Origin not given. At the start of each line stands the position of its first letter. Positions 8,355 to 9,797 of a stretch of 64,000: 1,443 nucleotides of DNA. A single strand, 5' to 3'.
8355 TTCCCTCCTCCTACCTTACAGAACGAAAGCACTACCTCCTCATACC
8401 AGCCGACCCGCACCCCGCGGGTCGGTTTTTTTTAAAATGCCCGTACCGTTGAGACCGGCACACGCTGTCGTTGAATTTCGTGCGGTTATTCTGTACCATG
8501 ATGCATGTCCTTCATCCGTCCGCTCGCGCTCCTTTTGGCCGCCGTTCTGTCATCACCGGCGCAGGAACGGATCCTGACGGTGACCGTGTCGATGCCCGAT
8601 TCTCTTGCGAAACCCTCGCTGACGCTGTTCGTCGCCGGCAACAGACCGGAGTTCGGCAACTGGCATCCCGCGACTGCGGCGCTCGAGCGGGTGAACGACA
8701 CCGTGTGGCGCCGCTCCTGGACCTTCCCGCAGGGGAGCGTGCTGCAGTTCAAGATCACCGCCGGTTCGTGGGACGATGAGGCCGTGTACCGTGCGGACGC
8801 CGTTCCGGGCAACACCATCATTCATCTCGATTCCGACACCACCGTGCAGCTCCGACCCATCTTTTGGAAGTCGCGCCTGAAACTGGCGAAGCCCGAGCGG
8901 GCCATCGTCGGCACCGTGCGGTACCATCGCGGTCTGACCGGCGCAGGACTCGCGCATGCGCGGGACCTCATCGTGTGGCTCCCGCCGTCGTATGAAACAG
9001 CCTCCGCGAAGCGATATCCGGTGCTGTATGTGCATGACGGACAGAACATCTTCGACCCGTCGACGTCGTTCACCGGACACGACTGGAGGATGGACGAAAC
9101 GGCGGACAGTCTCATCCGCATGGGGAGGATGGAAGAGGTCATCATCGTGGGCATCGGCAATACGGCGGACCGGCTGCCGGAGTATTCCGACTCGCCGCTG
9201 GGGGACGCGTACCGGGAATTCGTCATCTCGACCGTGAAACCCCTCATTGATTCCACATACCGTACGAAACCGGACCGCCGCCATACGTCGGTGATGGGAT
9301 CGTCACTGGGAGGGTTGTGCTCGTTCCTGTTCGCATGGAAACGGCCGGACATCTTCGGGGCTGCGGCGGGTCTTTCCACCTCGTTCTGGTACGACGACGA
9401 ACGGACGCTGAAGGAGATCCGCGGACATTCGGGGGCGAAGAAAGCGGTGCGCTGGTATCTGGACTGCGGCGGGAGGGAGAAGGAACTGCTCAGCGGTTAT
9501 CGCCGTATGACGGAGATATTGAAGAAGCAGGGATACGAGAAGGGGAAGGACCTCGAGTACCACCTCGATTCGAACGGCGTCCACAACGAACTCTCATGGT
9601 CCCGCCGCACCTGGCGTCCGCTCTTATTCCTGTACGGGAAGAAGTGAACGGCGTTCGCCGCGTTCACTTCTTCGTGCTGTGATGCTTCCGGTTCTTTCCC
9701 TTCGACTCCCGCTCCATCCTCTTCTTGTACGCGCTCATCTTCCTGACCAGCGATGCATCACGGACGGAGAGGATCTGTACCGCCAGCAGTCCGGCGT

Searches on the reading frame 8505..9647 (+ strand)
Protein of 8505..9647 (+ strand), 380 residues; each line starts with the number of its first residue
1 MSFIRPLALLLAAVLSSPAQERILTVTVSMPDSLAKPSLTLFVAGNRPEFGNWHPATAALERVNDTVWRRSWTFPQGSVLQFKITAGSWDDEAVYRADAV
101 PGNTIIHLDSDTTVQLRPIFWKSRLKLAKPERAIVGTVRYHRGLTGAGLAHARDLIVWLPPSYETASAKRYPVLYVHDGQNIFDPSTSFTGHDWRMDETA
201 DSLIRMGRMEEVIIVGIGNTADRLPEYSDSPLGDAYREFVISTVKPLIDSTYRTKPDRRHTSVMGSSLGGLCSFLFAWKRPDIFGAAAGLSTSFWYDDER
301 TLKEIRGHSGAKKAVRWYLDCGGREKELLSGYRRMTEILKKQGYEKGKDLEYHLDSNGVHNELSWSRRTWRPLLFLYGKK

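Call 5: search_protein_families(library=pfam, proteins=[window:8505-9647:+], max_evalue=0.01)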
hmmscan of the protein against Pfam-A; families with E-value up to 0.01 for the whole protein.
window:8505-9647:+ (380 aa): 2 families
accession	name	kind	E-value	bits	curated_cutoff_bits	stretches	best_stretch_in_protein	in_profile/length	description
PF00756.26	Esterase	-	2.5e-27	96.7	22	1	151-365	6-240/251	Putative esterase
PF00686.25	CBM_20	-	2.1e-05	24.6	23.3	1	37-97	14-79/97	Starch binding domain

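Call 6: search_protein_families(library=ncbifam, proteins=[window:8505-9647:+], max_evalue=0.01)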
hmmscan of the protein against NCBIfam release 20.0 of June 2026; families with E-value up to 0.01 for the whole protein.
window:8505-9647:+ (380 aa): 4 families
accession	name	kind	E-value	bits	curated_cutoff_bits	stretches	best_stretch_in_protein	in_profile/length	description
NF041944.1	Xylase_Ferestase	equivalog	7.5e-15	54.1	1200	1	150-368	479-684/694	bifunctional endo-1,4-beta-xylanase/feruloyl esterase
NF007758.0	PRK10439.1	equivalog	7.2e-10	38.4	222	1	228-366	261-400/418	enterochelin esterase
NF058612.1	GTNG0744Estse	equivalog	5e-07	29.9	450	1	149-310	18-169/242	GTNG_0744 family esterase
NF050058.1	e_dPHAscl_type1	hypoth_equivalog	0.0075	15.8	150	0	253-292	98-137/276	extracellular catalytic domain type 1 short-chain-length polyhydroxyalkanoate depolymerase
